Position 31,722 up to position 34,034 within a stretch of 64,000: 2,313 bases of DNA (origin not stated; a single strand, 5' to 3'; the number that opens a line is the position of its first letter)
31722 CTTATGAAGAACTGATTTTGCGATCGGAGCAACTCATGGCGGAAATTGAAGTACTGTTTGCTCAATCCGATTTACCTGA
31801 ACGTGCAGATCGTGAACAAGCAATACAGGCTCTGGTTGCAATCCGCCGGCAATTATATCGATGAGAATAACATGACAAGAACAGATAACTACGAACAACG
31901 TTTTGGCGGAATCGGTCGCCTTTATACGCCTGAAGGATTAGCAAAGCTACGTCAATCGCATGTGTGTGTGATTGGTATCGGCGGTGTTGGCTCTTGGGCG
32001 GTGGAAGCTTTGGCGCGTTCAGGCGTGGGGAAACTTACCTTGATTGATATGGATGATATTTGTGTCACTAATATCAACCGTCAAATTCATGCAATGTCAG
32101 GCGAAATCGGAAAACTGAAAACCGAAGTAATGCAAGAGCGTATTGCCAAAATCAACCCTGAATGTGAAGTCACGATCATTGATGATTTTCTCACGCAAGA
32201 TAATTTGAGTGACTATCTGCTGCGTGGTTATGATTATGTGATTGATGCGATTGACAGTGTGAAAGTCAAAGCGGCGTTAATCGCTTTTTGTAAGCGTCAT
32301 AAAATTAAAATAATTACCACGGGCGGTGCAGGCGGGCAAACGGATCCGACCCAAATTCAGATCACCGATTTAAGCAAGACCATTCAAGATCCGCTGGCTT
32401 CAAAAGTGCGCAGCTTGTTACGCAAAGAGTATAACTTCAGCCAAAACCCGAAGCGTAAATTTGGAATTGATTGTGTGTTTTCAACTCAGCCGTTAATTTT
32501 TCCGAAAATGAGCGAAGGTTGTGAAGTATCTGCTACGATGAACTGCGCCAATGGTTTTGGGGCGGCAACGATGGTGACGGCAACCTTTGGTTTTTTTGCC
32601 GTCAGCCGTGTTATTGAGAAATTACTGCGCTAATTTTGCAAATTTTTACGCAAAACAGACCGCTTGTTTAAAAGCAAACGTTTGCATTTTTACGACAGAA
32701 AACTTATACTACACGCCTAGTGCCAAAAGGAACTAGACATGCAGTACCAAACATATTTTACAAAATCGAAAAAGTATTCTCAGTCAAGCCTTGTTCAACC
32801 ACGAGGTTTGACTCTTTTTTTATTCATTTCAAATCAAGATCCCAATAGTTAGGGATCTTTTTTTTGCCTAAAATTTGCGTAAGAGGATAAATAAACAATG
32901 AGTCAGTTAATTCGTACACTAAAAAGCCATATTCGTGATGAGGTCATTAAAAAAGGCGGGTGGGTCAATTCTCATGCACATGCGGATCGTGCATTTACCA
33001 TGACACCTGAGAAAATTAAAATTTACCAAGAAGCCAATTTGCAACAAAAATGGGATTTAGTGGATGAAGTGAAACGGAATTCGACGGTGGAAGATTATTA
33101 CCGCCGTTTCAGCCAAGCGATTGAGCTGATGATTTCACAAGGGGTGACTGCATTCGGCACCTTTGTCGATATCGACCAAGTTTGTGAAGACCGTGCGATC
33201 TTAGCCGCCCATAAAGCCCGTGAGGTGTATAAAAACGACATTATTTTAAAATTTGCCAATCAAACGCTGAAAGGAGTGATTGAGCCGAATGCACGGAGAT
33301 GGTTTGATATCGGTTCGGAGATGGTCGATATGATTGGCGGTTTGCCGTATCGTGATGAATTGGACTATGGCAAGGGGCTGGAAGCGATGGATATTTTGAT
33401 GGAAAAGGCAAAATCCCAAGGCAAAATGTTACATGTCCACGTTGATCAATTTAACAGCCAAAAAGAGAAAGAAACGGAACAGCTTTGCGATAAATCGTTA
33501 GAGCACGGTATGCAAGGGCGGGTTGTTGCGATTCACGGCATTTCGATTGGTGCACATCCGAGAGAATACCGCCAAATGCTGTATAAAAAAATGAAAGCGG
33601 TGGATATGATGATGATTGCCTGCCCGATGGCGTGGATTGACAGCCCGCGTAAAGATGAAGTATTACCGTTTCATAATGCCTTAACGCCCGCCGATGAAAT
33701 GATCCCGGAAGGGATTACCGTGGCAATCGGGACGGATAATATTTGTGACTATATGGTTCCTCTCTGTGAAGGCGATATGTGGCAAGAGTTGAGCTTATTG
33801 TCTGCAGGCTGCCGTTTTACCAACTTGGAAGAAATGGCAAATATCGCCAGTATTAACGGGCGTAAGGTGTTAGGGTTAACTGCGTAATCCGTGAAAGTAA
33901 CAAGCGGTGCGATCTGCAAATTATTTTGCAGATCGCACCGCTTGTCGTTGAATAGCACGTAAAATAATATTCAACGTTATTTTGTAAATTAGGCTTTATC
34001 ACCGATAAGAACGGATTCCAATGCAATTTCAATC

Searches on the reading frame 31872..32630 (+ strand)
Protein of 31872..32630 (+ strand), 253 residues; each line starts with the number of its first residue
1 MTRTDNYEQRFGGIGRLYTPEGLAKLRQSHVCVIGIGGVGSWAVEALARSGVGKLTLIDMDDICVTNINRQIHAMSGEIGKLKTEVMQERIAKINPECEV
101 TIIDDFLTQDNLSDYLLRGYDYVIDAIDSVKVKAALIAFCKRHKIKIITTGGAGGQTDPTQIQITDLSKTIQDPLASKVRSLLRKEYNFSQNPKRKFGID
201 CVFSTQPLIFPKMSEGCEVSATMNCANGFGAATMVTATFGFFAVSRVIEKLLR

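Call 3: search_protein_families(library=pfam, proteins=[window:31872-32630:+], max_evalue=0.01)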
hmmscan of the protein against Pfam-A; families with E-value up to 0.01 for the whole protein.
window:31872-32630:+ (253 aa): 4 families
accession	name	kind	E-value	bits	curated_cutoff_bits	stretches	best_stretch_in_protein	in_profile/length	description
PF00899.27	ThiF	-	2.1e-44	151.9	28.1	1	18-236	10-196/238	ThiF family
PF03435.24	Sacchrp_dh_NADP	-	2.6e-05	25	25.1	1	31-151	1-99/129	Saccharopine dehydrogenase NADP binding domain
PF13241.12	NAD_binding_7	-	0.00025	22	22.1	1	25-145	4-87/104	Putative NAD(P)-binding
PF03721.20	UDPG_MGDP_dh_N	-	0.0054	16.8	27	1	30-74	2-45/187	UDP-glucose/GDP-mannose dehydrogenase family, NAD binding domain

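Call 5: search_protein_families(library=ncbifam, proteins=[window:31872-32630:+], max_evalue=0.01)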
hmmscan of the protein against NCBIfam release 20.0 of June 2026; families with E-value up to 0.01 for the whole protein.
window:31872-32630:+ (253 aa): 30 families (the best 25 are shown)
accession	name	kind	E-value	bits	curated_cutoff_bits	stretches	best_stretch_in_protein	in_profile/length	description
NF011696.0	PRK15116.1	equivalog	2e-116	388.3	304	1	4-252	6-261/268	tRNA cyclic N6-threonylcarbamoyladenosine(37) synthase TcdA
NF006395.0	PRK08644.1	equivalog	9.1e-35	120.2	159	1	18-170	20-172/215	sulfur carrier protein ThiS adenylyltransferase ThiF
NF006077.0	PRK08223.1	equivalog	2.6e-30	105.4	266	1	6-154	6-155/296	hypothetical protein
TIGR02356.1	adenyl_thiF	equivalog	6e-30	104.2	275.25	1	20-151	13-143/203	thiazole biosynthesis adenylyltransferase ThiF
TIGR02354.1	thiF_fam2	equivalog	6.9e-30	104.4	152.2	1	19-169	12-162/200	thiamine biosynthesis protein ThiF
NF004281.0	PRK05690.1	subfamily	4.2e-29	101.5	266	1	21-150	25-153/250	molybdopterin-synthase adenylyltransferase MoeB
TIGR02355.1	moeB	equivalog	9.2e-25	87.4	376.55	1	21-150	17-145/240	molybdopterin-synthase adenylyltransferase MoeB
NF004111.0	PRK05600.1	equivalog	2e-22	79.8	437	1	21-133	34-145/371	ThiF family adenylyltransferase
NF006444.0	PRK08762.1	equivalog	3.4e-22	78.6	449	1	20-148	139-266/387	molybdopterin-synthase adenylyltransferase MoeB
NF011424.0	PRK14851.1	subfamily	5.8e-22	77.4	1170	1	14-154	29-170/679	hypothetical protein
NF047750.1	SAMPActivE1UbaA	equivalog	1.7e-21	76.8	450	1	19-146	23-149/270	SAMP-activating enzyme E1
NF005902.0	PRK07878.1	equivalog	1.4e-18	67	647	1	21-130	35-143/392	adenylyltransferase/sulfurtransferase MoeZ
NF006204.0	PRK08328.1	equivalog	1.5e-18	67.3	339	1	14-156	13-155/231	hypothetical protein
NF005646.0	PRK07411.1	equivalog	4.1e-18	65.7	633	1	21-131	31-140/390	molybdopterin-synthase adenylyltransferase MoeB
NF009123.0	PRK12475.1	subfamily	1.6e-17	63.8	510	1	9-154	9-151/338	MoeB/ThiF family adenylyltransferase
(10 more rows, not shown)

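Call 30: find_related_loci(query=window:31872-32630:+, collection=genome_contigs, flank=6000)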
Query window:31872-32630:+ (253 aa) in genome_contigs; peptide patterns used: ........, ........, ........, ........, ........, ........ (x = any residue, [..] = any of these).
497 stretches matched a pattern; 436 encode a relative of the query (tblastn E <= 1e-3); the best 80 are kept; 80 distinct loci.
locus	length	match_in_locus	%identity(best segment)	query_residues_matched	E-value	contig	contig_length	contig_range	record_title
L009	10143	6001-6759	98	1-253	7e-170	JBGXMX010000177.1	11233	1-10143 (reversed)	MAG: Glaesserella sp. isolate Z2-45_MAG_7 Z2-45__112548, whole genome shotgun sequence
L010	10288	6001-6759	98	1-253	1e-169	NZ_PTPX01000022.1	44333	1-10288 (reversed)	Glaesserella australis strain HS4635 contig_17, whole genome shotgun sequence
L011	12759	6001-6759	98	1-253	3e-169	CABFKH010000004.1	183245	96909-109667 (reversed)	Actinobacillus indolicus strain 46K2C genome assembly, contig: ERS134282SCcontig000004, whole genome shotgun sequence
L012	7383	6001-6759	96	1-253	4e-167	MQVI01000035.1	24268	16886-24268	Pasteurellaceae bacterium 15-036681 NODE_35_length_24268_cov_69.5035, whole genome shotgun sequence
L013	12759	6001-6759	96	1-253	2e-165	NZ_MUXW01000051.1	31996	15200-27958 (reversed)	Glaesserella parasuis strain CCUG 3712 3712T_ctg_0000051, whole genome shotgun sequence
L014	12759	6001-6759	94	1-253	2e-163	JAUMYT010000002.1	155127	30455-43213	MAG: Pasteurellaceae bacterium isolate S17M_Sa_43 NODE_36_length_155127_cov_143.175383, whole genome shotgun sequence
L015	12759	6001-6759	90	1-253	7e-159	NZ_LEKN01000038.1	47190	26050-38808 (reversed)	Ursidibacter maritimus strain Pb43106 contig_8_1, whole genome shotgun sequence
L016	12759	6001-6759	89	1-253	2e-158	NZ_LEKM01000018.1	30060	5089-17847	Ursidibacter arcticus strain Bamse1 contig_114_1, whole genome shotgun sequence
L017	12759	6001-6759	89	1-253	1e-157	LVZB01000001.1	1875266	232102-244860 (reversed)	Pasteurellaceae bacterium Macca contig_1, whole genome shotgun sequence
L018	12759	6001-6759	88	1-253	2e-156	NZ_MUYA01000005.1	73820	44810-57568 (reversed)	Haemophilus paracuniculus strain CCUG 43573 43573T_ctg_0000005, whole genome shotgun sequence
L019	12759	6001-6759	88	1-253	6e-156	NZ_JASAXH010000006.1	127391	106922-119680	Phocoenobacter atlanticus subsp. atlanticus strain NVIB3624 NODE_6_length_127391_cov_64.730081_pilon, whole genome shotg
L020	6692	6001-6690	99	1-230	2e-155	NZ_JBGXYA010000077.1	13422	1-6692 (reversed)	MAG: Glaesserella sp. isolate Z2-28_MAG_3 Z2-28__109284, whole genome shotgun sequence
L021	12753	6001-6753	89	3-253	5e-155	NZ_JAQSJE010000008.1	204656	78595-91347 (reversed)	Mannheimia cairinae strain AT1 cont8, whole genome shotgun sequence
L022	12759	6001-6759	87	1-253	4e-155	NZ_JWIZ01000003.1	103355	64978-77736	Muribacter muris strain Ackerman80-443D cont3, whole genome shotgun sequence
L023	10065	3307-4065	87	1-253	4e-154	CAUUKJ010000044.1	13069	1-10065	MAG TPA_asm: uncultured Haemophilus sp. isolate ERR10228856_bin.26_MetaWRAP_v1.3_MAG genome assembly, contig: ERZ2165957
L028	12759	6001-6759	86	1-253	3e-152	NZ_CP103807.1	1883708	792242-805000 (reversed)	Actinobacillus genomosp. 2 strain CCUG15571 chromosome, complete genome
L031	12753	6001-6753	86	3-253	1e-151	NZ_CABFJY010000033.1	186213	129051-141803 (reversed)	Actinobacillus vicugnae isolate W16181, whole genome shotgun sequence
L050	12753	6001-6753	83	1-253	2e-145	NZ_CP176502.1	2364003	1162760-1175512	Mannheimia glucosida strain D251 chromosome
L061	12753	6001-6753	83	1-253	4e-145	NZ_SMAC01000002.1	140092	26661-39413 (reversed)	Mannheimia haemolytica strain DSM 10531 Ga0244661_102, whole genome shotgun sequence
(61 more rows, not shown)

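Call 85: search_protein_families(library=pfam, proteins=[L018:5288-6001:+, L017:4754-5974:+, L012:5473-5724:+, L012:5717-5995:+, L010:5622-5933:+], max_evalue=0.001)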
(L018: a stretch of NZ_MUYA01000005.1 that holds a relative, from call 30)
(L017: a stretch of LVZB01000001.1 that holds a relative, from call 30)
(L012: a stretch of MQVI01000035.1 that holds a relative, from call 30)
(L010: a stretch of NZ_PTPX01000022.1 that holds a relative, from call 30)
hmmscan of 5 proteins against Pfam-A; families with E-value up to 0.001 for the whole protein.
L018:5288-6001:+ (238 aa): 1 family
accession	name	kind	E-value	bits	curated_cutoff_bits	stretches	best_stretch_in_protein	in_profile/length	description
PF18160.6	SLATT_5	-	1.2e-35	123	29.5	1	24-210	2-184/192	SMODS and SLOG-associating 2TM effector domain family 5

L017:4754-5974:+ (407 aa): 3 families
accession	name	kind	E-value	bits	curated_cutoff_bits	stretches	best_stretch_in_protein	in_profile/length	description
PF13635.12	DUF4143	-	3.3e-46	157.4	28.1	1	196-354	1-159/160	Domain of unknown function (DUF4143)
PF13173.12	AAA_14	-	1.5e-27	96.6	27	1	20-135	3-128/129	AAA domain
PF13191.12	AAA_16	-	0.00074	20.5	32.6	0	6-43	10-48/167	AAA ATPase domain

L012:5473-5724:+ (84 aa): 0 families

L012:5717-5995:+ (93 aa): 2 families
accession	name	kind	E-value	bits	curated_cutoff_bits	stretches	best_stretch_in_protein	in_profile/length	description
PF05016.21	ParE_toxin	-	4.5e-12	46.8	23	1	6-81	2-85/89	ParE toxin of type II toxin-antitoxin system, parDE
PF15781.12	ParE-like_toxin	-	5.1e-05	23.6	28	1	9-82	5-80/87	ParE-like toxin of type II bacterial toxin-antitoxin system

L010:5622-5933:+ (104 aa): 1 family
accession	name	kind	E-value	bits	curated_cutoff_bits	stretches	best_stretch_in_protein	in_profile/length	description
PF13310.11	Virulence_RhuM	-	2.2e-05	24.3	33.7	1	69-100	1-35/252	Virulence protein RhuM family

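Call 96: search_protein_families(library=pfam, proteins=[L013:4672-5952:+, L013:3573-4325:+, L013:2608-3555:+, L013:1909-2595:+, L011:5184-5966:+, L011:4500-5153:+, L011:3686-4381:-, L011:2790-3617:+], max_evalue=0.0001)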
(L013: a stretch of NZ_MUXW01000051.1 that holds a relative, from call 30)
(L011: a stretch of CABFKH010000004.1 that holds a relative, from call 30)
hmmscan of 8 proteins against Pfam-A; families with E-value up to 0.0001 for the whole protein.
L013:4672-5952:+ (427 aa): 3 families
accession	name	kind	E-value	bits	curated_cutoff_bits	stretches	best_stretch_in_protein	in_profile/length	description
PF07992.20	Pyr_redox_2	-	1.2e-53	182.8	26.1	1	3-331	2-291/291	Pyridine nucleotide-disulphide oxidoreductase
PF00070.33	Pyr_redox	-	1.4e-12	48.4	22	1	166-250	1-70/82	Pyridine nucleotide-disulphide oxidoreductase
PF01266.30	DAO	-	5.9e-06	26.5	27.9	0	219-280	148-214/353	FAD dependent oxidoreductase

L013:3573-4325:+ (251 aa): 10 families
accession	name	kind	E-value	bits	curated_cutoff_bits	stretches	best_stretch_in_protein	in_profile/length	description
PF08241.18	Methyltransf_11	-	7.9e-20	71.7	21.2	1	49-149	1-95/95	Methyltransferase domain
PF13649.12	Methyltransf_25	-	8.4e-19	68.5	27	1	48-145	1-97/97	Methyltransferase domain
PF13847.12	Methyltransf_31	-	1.1e-17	64.5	27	1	44-153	3-113/145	Methyltransferase domain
PF13489.12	Methyltransf_23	-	4.3e-15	56.3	27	1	40-151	18-118/164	Methyltransferase domain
PF08242.18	Methyltransf_12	-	8e-15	55.8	30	1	49-147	1-98/98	Methyltransferase domain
PF08003.17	Methyltransf_9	-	5.9e-10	39.1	23.8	1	40-149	111-217/315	Protein of unknown function (DUF1698)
PF01209.24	Ubie_methyltran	-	1.5e-09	38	20.1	1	39-149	42-151/233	ubiE/COQ5 methyltransferase family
PF03291.22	mRNA_G-N7_MeTrfase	-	1.8e-09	37.6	26.6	1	47-150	64-181/315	mRNA (guanine-N(7))-methyltransferase domain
PF06325.19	PrmA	-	5e-09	36.5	22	1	43-150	160-259/296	Ribosomal protein L11 methyltransferase (PrmA)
PF05175.20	MTS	-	8.6e-07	29.2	23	1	37-149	24-138/170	Methyltransferase small domain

L013:2608-3555:+ (316 aa): 1 family
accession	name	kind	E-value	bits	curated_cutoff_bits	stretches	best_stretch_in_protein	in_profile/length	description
PF03279.18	Lip_A_acyltrans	-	2.7e-96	322.7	22.3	1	14-306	3-295/295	Bacterial lipid A biosynthesis acyltransferase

L013:1909-2595:+ (229 aa): 1 family
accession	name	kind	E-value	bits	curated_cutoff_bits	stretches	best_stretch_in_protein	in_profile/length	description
PF02508.19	Rnf-Nqr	-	1.9e-64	217.3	23.8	1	25-218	3-173/174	Rnf-Nqr subunit, membrane protein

L011:5184-5966:+ (261 aa): 1 family
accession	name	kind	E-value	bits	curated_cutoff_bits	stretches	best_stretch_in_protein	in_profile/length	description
PF01416.25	PseudoU_synth_1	-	3.7e-47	159.7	23.3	2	145-244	4-108/108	tRNA pseudouridine synthase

L011:4500-5153:+ (218 aa): 1 family
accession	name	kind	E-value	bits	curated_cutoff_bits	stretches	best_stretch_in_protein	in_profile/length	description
PF01227.27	GTP_cyclohydroI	-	3.8e-63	212.6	27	1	38-216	1-178/179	GTP cyclohydrolase I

L011:3686-4381:- (232 aa): 5 families
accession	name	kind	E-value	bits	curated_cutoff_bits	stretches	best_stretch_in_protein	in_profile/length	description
PF06293.20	Kdo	-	3e-59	200.4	21.3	1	31-230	8-207/207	Lipopolysaccharide kinase (Kdo/WaaP) family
PF01163.29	RIO1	-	4.1e-10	40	22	1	77-185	47-149/187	RIO domain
PF00069.31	Pkinase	-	1.6e-07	31.4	31.7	1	122-191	75-149/263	Protein kinase domain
PF01636.29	APH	-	1.1e-06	29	23.2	0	73-159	26-110/239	Phosphotransferase enzyme family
PF19974.5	TCAD9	-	2.4e-06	27.4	40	1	159-191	297-328/429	Ternary complex associated domain 9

L011:2790-3617:+ (276 aa): 1 family
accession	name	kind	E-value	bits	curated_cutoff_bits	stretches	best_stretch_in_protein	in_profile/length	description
PF03180.19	Lipoprotein_9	-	3.5e-95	318.1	27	1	40-276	1-236/236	NlpA lipoprotein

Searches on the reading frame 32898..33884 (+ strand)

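Call 85: search_protein_families(library=pfam, proteins=[window:32898-33884:+], max_evalue=0.001)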
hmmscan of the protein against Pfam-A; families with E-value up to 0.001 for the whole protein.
window:32898-33884:+ (329 aa): 2 families
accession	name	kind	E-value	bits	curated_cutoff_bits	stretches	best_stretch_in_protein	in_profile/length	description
PF01979.26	Amidohydro_1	-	1.3e-11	44.8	25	1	21-327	5-300/345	Amidohydrolase family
PF07969.17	Amidohydro_3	-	0.0002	21.4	29.7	1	162-294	262-391/472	Amidohydrolase family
